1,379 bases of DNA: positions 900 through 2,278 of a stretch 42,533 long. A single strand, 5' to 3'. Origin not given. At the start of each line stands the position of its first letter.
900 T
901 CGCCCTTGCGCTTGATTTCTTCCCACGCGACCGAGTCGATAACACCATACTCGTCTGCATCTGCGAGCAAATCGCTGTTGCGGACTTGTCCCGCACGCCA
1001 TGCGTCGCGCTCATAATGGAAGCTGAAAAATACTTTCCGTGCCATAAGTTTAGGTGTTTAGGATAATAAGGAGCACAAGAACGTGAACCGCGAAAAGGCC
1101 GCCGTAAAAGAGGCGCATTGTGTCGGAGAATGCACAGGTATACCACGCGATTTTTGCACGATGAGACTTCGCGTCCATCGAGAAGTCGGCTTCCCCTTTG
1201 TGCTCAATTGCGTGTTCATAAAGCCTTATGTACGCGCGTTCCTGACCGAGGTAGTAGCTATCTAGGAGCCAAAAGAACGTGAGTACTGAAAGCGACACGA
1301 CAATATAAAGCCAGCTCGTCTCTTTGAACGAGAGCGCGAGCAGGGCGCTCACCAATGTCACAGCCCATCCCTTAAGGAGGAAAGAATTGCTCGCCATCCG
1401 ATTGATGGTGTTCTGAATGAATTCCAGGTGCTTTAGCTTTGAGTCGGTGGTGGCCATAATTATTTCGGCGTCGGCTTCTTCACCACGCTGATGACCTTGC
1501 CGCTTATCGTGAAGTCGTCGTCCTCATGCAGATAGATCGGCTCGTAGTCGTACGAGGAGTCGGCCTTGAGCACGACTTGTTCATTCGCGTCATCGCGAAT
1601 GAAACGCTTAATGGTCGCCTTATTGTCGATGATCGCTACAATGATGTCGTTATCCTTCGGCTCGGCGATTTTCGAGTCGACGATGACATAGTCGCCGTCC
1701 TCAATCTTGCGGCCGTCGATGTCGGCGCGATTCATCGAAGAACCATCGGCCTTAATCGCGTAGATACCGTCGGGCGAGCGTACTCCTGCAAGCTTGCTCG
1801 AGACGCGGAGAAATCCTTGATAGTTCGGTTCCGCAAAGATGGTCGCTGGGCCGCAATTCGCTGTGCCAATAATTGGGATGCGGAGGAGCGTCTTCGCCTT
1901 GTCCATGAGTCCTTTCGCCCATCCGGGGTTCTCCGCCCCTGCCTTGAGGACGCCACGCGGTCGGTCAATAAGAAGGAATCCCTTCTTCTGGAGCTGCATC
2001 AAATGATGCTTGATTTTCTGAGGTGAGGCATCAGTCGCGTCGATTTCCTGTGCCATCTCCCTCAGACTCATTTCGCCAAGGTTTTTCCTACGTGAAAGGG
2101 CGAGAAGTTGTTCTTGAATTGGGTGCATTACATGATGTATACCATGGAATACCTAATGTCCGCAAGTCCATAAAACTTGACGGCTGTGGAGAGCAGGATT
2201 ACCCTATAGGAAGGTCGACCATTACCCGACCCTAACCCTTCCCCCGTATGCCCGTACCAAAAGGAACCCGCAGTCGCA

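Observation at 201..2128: S24/LexA-type repressor heads an operon with a 3-TM protein, a ThsB-like TIR protein and a 106-aa unknown: a Thoeris-like module with no ThsA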

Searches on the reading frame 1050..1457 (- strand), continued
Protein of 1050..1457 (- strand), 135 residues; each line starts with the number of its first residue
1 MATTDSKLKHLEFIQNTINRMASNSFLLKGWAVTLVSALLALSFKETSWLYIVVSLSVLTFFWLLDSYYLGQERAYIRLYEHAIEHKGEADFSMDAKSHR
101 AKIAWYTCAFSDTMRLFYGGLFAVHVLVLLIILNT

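Call 96: search_protein_families(library=pfam, proteins=[L012:6404-7087:+, L058:6480-7487:+, L052:6925-8367:+, L077:6524-7468:+, L044:6479-7714:+, L064:5014-5970:+, L051:4816-5991:+], max_evalue=0.01)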
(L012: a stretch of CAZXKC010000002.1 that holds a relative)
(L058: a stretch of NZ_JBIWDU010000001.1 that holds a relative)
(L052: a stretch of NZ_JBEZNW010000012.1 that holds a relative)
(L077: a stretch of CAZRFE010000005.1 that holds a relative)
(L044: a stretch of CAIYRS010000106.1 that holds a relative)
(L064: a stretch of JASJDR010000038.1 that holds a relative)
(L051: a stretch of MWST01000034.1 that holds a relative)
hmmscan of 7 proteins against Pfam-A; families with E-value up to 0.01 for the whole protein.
L012:6404-7087:+ (227 aa): 1 family
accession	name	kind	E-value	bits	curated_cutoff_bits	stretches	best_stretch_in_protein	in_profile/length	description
PF08937.16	ThsB_TIR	-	4.7e-07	30.6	21.2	1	30-128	9-96/100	Thoeris protein ThsB, TIR-like domain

L058:6480-7487:+ (335 aa): 1 family
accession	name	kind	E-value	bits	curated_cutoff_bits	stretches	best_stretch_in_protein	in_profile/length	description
PF10137.14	CAP12-PCTIR_TIR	-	2.1e-22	79.8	24.7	1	7-133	1-118/119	CAP12/Pycsar effector protein, TIR domain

L052:6925-8367:+ (480 aa): 1 family
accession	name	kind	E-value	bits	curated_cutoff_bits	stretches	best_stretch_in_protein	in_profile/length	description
PF13676.11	TIR_2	-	4.8e-11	43.6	28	1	4-145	1-121/122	TIR domain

L077:6524-7468:+ (314 aa): 4 families
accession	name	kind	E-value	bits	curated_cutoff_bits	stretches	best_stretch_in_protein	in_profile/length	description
PF13676.11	TIR_2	-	6.3e-29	101.4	28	1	5-127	1-121/122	TIR domain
PF01582.25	TIR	-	2.7e-12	47.3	21.3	1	5-101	4-100/179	TIR domain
PF08357.16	SEFIR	-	3e-07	31.2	23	1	3-68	1-70/150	SEFIR domain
PF08937.16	ThsB_TIR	-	2.9e-05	24.8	21.2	1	6-98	1-96/100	Thoeris protein ThsB, TIR-like domain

L044:6479-7714:+ (411 aa): 1 family
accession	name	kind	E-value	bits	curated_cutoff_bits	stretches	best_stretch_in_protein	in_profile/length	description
PF10137.14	CAP12-PCTIR_TIR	-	4.8e-29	101.2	24.7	1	5-125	1-117/119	CAP12/Pycsar effector protein, TIR domain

L064:5014-5970:+ (318 aa): 0 families

L051:4816-5991:+ (391 aa): 1 family
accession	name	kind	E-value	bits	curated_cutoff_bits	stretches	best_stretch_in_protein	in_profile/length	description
PF01420.25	Methylase_S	-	4.3e-23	82.8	22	2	203-355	1-155/168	Type I restriction modification DNA specificity domain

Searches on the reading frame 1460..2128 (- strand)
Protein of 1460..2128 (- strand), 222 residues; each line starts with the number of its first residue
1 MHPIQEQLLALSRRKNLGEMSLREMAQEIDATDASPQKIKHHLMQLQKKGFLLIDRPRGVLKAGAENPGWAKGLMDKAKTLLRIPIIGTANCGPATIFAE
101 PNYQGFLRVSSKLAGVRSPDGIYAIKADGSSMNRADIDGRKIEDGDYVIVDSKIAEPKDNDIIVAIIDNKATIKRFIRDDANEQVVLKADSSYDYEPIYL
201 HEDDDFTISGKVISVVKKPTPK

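Call 3: search_protein_families(library=pfam, proteins=[window:1460-2128:-], max_evalue=1)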
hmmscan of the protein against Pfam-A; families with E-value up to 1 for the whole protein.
window:1460-2128:- (222 aa): 4 families
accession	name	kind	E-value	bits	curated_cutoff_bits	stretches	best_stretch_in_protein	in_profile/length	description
PF00717.28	Peptidase_S24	-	8.6e-21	74.2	23.3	1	85-213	1-116/116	Peptidase S24-like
PF01726.22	LexA_DNA_bind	-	6.5e-05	23.1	23.7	1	21-55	27-59/65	LexA DNA binding domain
PF20878.2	REST_helical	-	0.062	14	27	1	1-49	7-55/65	Helical region in REST corepressor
PF19064.5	DUF5760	-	0.066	13.9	27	0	130-168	14-52/86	Family of unknown function (DUF5760)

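Call 4: search_protein_families(library=padloc, proteins=[window:1460-2128:-], max_evalue=1)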
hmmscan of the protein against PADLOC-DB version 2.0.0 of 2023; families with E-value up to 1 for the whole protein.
window:1460-2128:- (222 aa): 1 family
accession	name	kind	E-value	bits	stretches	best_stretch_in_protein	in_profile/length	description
PDLC01853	CARF3--CARF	-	0.032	11.9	1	6-53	141-185/209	-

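Call 5: search_protein_families(library=ncbifam, proteins=[window:1460-2128:-], max_evalue=1)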
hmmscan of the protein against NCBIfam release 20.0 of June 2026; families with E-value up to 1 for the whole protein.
window:1460-2128:- (222 aa): 5 families
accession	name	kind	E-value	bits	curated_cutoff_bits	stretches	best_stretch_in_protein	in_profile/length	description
TIGR00498.1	lexA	equivalog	1.7e-22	80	110.95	1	21-218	27-201/203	transcriptional repressor LexA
NF007621.2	PRK10276.1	subfamily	1.3e-16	60.6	110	1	116-217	23-115/115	translesion error-prone DNA polymerase V autoproteolytic subunit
NF007528.0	PRK10141.1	subfamily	0.06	13.2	97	1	15-79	26-89/117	metalloregulator ArsR/SmtB family transcription factor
NF007784.0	PRK10475.1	equivalog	0.067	12.2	318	1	134-171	39-75/290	23S rRNA pseudouridine(2604) synthase RluF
NF041413.1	ArsR_Rv2640c_fam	equivalog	0.12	12.8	155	1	3-56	42-92/118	Rv2640c family ArsR-like transcriptional regulator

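Call 9: search_protein_families(library=phrogs, proteins=[window:1460-2128:-], max_evalue=0.001)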
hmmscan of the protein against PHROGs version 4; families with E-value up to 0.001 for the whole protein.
window:1460-2128:- (222 aa): 5 families
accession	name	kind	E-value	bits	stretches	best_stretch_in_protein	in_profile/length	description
phrog_4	-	transcription regulation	1.8e-23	84.2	1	82-218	212-338/400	transcriptional repressor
phrog_811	-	DNA, RNA and nucleotide metabolism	3.9e-15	56.6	1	117-218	43-134/140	UmuD-like protein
phrog_6201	-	transcription regulation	1.7e-08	35.4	1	117-218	23-117/121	CI-like repressor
phrog_8558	-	unknown function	7.9e-07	30.3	1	117-215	15-107/114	-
phrog_10470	-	DNA, RNA and nucleotide metabolism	0.00046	21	1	142-179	6-42/79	UmuD-like protein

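Call 48: find_related_loci(query=window:1460-2128:-, collection=metagenome_contigs, flank=4000)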
Query window:1460-2128:- (222 aa) in metagenome_contigs; peptide patterns used: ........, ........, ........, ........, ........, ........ (x = any residue, [..] = any of these).
258 stretches matched a pattern; 97 encode a relative of the query (tblastn E <= 1e-3); the best 80 are kept; 80 distinct loci.
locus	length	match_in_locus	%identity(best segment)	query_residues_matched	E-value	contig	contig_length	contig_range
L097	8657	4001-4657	84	1-219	4e-126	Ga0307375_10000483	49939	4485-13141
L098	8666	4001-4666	68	1-222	7e-102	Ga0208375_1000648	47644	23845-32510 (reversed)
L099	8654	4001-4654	71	1-219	1e-101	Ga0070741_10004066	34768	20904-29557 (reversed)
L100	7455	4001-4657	67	1-219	2e-101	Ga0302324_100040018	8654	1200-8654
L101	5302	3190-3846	67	1-219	2e-101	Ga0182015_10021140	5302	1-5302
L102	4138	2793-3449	67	1-219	4e-101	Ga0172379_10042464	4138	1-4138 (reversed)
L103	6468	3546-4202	66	1-219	2e-100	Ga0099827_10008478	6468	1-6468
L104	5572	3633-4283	66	1-217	2e-100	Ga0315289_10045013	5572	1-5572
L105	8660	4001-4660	65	1-220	3e-98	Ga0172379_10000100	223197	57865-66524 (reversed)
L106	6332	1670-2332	65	1-220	4e-98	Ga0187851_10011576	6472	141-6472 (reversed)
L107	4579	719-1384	64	1-222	3e-97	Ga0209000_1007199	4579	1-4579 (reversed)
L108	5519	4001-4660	64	1-220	4e-97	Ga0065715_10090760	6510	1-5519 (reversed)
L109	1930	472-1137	64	1-222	3e-102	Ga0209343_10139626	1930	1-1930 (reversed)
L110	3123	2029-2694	64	1-222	3e-98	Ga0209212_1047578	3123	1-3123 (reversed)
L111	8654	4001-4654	65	1-218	2e-96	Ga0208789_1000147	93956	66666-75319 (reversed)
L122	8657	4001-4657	63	1-222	6e-95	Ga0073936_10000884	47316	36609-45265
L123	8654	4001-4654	66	1-218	4e-95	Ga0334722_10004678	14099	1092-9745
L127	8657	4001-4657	62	1-222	3e-94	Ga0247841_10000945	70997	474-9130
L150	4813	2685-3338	61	1-218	2e-91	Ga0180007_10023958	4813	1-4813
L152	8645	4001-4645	62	1-219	1e-90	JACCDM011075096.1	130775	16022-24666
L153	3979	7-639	64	8-218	1e-90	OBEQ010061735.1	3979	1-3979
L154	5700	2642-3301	61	1-220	8e-90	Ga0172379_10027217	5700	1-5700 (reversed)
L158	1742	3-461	69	65-217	3e-74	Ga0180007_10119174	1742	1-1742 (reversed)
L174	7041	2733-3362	42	1-219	4e-53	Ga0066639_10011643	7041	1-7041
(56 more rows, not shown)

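Call 63: search_protein_families(library=padloc, alignment_id=A2, max_evalue=0.00001)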
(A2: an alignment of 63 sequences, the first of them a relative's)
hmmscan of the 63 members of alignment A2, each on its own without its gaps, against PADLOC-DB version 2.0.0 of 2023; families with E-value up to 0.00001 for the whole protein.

A. member 1, L097:4670-5635:+ (321 aa): 26 families (the best 25 are shown)
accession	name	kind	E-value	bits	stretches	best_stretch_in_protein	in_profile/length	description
PDLC00808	Cyclase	-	2.1e-129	429.5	1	4-320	3-323/325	oligonucleotide-cyclase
PDLC00823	Cyclase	-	4.4e-27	93.5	1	28-319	21-281/285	oligonucleotide-cyclase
PDLC00791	Cyclase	-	6.7e-27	92.5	1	2-319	4-338/345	oligonucleotide-cyclase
PDLC00803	Cyclase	-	5.3e-23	80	1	23-293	13-244/253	oligonucleotide-cyclase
PDLC00776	Cyclase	-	5.4e-20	69.9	1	27-214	20-197/287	oligonucleotide-cyclase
PDLC00773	Cyclase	-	6.9e-17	60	1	38-320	29-295/334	oligonucleotide-cyclase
PDLC00802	Cyclase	-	3.7e-16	57.2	1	103-320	132-329/332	oligonucleotide-cyclase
PDLC00793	Cyclase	-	7e-16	56.4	1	12-320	8-298/462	oligonucleotide-cyclase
PDLC00809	Cyclase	-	3.6e-15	54.3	1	28-319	20-292/295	oligonucleotide-cyclase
PDLC00774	Cyclase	-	5.4e-15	53.4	1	13-319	10-285/316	oligonucleotide-cyclase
PDLC00818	Cyclase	-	1.9e-14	52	1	128-320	133-293/322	oligonucleotide-cyclase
PDLC00822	Cyclase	-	6.8e-14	50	1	163-319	203-342/375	oligonucleotide-cyclase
PDLC00796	Cyclase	-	7.2e-14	49.9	1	14-237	7-229/432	oligonucleotide-cyclase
PDLC00787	Cyclase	-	8.5e-12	43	1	12-320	8-302/333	oligonucleotide-cyclase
PDLC00810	Cyclase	-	1.6e-10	39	1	18-318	14-295/335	oligonucleotide-cyclase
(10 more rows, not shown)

B. families by the number of members that match (of 63 scanned): 99 families (the first 25 are shown)
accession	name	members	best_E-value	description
PDLC03855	LmuA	3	3.3e-07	-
PDLC00808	Cyclase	2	2.1e-129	oligonucleotide-cyclase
PDLC00803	Cyclase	2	5e-62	oligonucleotide-cyclase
PDLC00823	Cyclase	2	4.4e-27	oligonucleotide-cyclase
PDLC00776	Cyclase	2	5.4e-20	oligonucleotide-cyclase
PDLC00802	Cyclase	2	3.7e-16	oligonucleotide-cyclase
PDLC00809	Cyclase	2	3.6e-15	oligonucleotide-cyclase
PDLC00818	Cyclase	2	1.9e-14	oligonucleotide-cyclase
PDLC00796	Cyclase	2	7.2e-14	oligonucleotide-cyclase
PDLC00814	Cyclase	2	1.3e-10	oligonucleotide-cyclase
PDLC00406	SduA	2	6.4e-10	DUF4263 domain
PDLC00786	Cyclase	2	1e-09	oligonucleotide-cyclase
PDLC00769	Cyclase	2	5e-07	oligonucleotide-cyclase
PDLC00914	TRIP13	1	3e-126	TRIP13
PDLC00749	Effector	1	5.4e-111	Endonuclease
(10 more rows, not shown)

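Call 64: search_protein_families(library=pfam, alignment_id=A2, max_evalue=0.00001)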
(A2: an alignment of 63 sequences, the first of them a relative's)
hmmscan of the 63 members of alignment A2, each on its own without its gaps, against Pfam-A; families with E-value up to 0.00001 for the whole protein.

A. member 1, L097:4670-5635:+ (321 aa): 1 family
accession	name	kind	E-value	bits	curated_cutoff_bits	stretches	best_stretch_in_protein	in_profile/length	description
PF18144.7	SMODS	-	1.4e-06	29.1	26.5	1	12-143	8-136/164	Second Messenger Oligonucleotide or Dinucleotide Synthetase domain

B. families by the number of members that match (of 63 scanned): 41 families (the first 25 are shown)
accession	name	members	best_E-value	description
PF13365.12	Trypsin_2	5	6.3e-17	Trypsin-like peptidase domain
PF00089.32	Trypsin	4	1.5e-10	Trypsin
PF08937.16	ThsB_TIR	3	3.2e-15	Thoeris protein ThsB, TIR-like domain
PF07690.21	MFS_1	2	3e-39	Major Facilitator Superfamily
PF18144.7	SMODS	2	8.6e-09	Second Messenger Oligonucleotide or Dinucleotide Synthetase domain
PF00154.27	RecA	1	4.3e-136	recA bacterial DNA recombination protein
PF01297.22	ZnuA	1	8.3e-80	Zinc-uptake complex component A periplasmic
PF04187.18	Cofac_haem_bdg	1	4.5e-56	Haem-binding uptake, Tiki superfamily, ChaN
PF01915.27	Glyco_hydro_3_C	1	4.3e-49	Glycosyl hydrolase family 3 C-terminal domain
PF18138.6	bacHORMA_1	1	6.8e-46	Bacterial HORMA domain family 1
PF24838.2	8xMP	1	2.6e-43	Octameric membrane protein family (8xMP)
PF00933.27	Glyco_hydro_3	1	5.7e-42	Glycosyl hydrolase family 3 N terminal domain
PF00300.27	His_Phos_1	1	6.9e-34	Histidine phosphatase superfamily (branch 1)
PF18145.6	SAVED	1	3.2e-33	SMODS-associated and fused to various effectors sensor domain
PF20247.3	DUF6602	1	8.6e-28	Domain of unknown function (DUF6602)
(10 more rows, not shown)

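Call 81: search_protein_families(library=padloc, proteins=[L104:4299-5504:+, L122:4916-6304:+, L123:4929-6053:+, L127:5008-5595:+, L150:3350-4219:+, L152:4879-6075:+, L153:674-1282:+, L154:3335-3772:+, L174:3398-3937:+, L158:480-1280:+], max_evalue=0.0001)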
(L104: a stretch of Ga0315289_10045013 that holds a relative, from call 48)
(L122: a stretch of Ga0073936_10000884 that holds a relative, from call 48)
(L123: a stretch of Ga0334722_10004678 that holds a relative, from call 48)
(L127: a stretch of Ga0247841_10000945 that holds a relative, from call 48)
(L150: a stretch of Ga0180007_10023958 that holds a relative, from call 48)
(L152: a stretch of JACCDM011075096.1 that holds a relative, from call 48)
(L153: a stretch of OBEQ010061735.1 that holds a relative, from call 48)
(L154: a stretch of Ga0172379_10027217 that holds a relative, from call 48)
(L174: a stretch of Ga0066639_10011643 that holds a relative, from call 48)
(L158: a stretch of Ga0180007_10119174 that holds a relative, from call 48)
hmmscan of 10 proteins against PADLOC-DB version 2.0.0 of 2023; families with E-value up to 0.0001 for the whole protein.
L104:4299-5504:+ (401 aa): 0 families

L122:4916-6304:+ (462 aa): 5 families
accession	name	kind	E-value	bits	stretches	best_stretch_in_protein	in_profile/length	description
PDLC00402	SduA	-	1.4e-12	45.3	1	323-457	215-334/354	DUF4263 domain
PDLC00406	SduA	-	6.4e-10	37.6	1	221-455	96-323/326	DUF4263 domain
PDLC00394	SduA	-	2e-09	35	1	129-456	52-385/392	DUF4263 domain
PDLC00400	SduA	-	6.1e-09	33.7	1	283-449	128-288/308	DUF4263 domain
PDLC00380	SduA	-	1.9e-05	21.4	1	283-448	300-459/480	DUF4263 domain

L123:4929-6053:+ (374 aa): 0 families

L127:5008-5595:+ (195 aa): 0 families

L150:3350-4219:+ (289 aa): 3 families
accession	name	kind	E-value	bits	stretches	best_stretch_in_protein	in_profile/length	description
PDLC02959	RT-Protease_XI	-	2.5e-08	31.3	1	23-235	333-490/510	single gene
PDLC02960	RT-Protease_XI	-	4.8e-08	30.4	1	22-232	330-486/506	single gene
PDLC04593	PDC-M35A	-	8.8e-07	26.9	1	48-233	18-181/216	-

L152:4879-6075:+ (398 aa): 21 families
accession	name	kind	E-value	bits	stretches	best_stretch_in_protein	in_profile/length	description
PDLC00749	Effector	-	5.4e-111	369.4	1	21-398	13-394/395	Endonuclease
PDLC00746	Effector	-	9e-111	368.6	1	26-398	19-388/389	Endonuclease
PDLC01997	SAVED1--SAVED_HNH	-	3e-106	354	1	24-398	6-368/368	-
PDLC00739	Effector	-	1.5e-98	328.6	1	24-397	8-375/378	Endonuclease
PDLC00743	Effector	-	6.7e-86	286.8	1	25-395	4-382/384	Endonuclease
PDLC00751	Effector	-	3.6e-56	189.3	1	23-397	130-511/530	Endonuclease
PDLC01998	SAVED1--SAVED_HNH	-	9.8e-56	187.5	1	30-397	120-487/506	-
PDLC00740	Effector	-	8.3e-50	167.7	1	25-390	17-373/391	Endonuclease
PDLC00742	Effector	-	5.5e-43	145.4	1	31-388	128-498/527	Endonuclease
PDLC00747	Effector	-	9.2e-41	138.2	1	25-396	13-372/373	Endonuclease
PDLC01999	SAVED1--SAVED_HNH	-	2.4e-33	113.7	1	26-389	18-369/387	-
PDLC00738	Effector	-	1.4e-25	88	1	31-397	154-517/529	Endonuclease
PDLC02000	Effector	-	2.8e-24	83.8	1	31-397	153-512/524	SAVED1--SAVED_HNH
PDLC04772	PDC-M68A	-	2e-23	81.7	1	31-129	12-109/253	-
PDLC00760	Effector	-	4.6e-16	57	1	193-388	68-257/277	Unknown effector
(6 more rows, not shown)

L153:674-1282:+ (202 aa): 0 families

L154:3335-3772:+ (145 aa): 0 families

L174:3398-3937:+ (179 aa): 0 families

L158:480-1280:+ (266 aa): 0 families

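Call 88: search_solved_structures(query=window:1460-2128:-, max_evalue=0.001, show_alignments=3)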
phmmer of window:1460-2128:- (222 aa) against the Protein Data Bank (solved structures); distinct sequences matched with E-value up to 0.001: 18.
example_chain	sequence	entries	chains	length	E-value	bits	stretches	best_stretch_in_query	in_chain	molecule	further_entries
1umu_A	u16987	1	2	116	1.3e-08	37.9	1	115-220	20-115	UMUD'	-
1ay9_A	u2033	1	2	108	2.6e-08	37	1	116-217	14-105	UMUD PROTEIN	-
1i4v_A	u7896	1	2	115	2.9e-08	36.8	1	115-217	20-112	UMUD' PROTEIN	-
8gmt_B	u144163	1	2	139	1.9e-07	34.1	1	113-217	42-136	DNA polymerase V subunit UmuD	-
8s7g_A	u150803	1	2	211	3.1e-06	30.1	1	23-217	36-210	LexA repressor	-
7b5g_A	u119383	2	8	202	4.1e-06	29.7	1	77-217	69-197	LexA repressor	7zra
7ocj_A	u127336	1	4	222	5.7e-06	29.3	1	73-217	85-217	LexA repressor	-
1jhh_A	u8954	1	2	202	1.1e-05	28.4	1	77-217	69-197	LEXA REPRESSOR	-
1jhf_A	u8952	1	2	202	1.6e-05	27.8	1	80-217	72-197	LEXA REPRESSOR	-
6a2r_A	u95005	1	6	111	1.9e-05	27.6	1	122-218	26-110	LexA repressor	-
6a2q_A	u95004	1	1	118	2.2e-05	27.4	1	122-218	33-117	LexA repressor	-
1jhc_A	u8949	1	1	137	2.5e-05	27.2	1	84-217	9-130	LEXA REPRESSOR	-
3jso_A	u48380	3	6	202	2.8e-05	27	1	77-217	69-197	LexA repressor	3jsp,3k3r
8trg_I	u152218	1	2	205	2.9e-05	27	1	77-217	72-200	LexA repressor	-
6a2s_A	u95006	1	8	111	3.4e-05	26.8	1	135-218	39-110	LexA repressor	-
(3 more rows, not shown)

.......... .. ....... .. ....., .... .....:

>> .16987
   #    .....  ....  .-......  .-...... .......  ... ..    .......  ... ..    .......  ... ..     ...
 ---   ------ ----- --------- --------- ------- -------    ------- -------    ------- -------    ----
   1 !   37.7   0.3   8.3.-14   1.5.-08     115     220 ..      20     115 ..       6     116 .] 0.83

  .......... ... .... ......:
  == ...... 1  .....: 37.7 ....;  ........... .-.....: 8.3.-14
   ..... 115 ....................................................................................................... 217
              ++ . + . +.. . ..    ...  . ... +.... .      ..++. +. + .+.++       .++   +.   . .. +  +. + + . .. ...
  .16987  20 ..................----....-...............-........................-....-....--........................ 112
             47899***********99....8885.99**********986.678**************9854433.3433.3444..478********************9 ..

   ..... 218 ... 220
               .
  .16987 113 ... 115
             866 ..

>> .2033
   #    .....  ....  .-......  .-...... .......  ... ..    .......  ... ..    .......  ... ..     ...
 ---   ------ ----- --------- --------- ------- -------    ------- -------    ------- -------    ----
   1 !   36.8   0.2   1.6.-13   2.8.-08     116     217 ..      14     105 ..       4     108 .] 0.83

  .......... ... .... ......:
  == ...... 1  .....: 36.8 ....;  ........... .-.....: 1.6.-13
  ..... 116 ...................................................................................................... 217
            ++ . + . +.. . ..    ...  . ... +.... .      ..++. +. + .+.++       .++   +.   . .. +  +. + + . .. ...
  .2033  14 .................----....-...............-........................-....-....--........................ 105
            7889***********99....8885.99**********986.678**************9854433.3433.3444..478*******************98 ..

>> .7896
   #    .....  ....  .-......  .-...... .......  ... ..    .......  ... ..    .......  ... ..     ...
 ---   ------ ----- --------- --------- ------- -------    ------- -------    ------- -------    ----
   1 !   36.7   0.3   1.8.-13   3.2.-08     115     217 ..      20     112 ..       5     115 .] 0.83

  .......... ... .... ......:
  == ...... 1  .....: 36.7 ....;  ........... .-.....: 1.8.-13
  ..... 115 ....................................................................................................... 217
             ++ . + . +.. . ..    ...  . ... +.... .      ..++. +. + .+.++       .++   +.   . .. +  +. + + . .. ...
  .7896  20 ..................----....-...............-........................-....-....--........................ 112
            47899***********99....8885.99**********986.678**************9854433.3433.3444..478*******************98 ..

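Call 91: find_related_loci(query=window:1460-2128:-, collection=viral_contigs, flank=6000)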
Query window:1460-2128:- (222 aa) in viral_contigs; peptide patterns used: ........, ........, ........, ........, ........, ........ (x = any residue, [..] = any of these).
7 stretches matched a pattern, but none encodes a relative of the query by tblastn (E <= 1e-3).

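Call 96: search_protein_families(library=pfam, proteins=[L127:5008-5595:+, L152:4667-4876:+], max_evalue=0.01)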
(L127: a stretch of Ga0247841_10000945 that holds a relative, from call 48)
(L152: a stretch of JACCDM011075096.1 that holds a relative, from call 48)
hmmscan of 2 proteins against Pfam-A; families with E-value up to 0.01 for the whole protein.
L127:5008-5595:+ (195 aa): 1 family
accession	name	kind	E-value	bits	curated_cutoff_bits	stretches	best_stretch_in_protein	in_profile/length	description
PF24838.2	8xMP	-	2.6e-43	147.5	30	1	49-183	1-134/136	Octameric membrane protein family (8xMP)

L152:4667-4876:+ (69 aa): 0 families
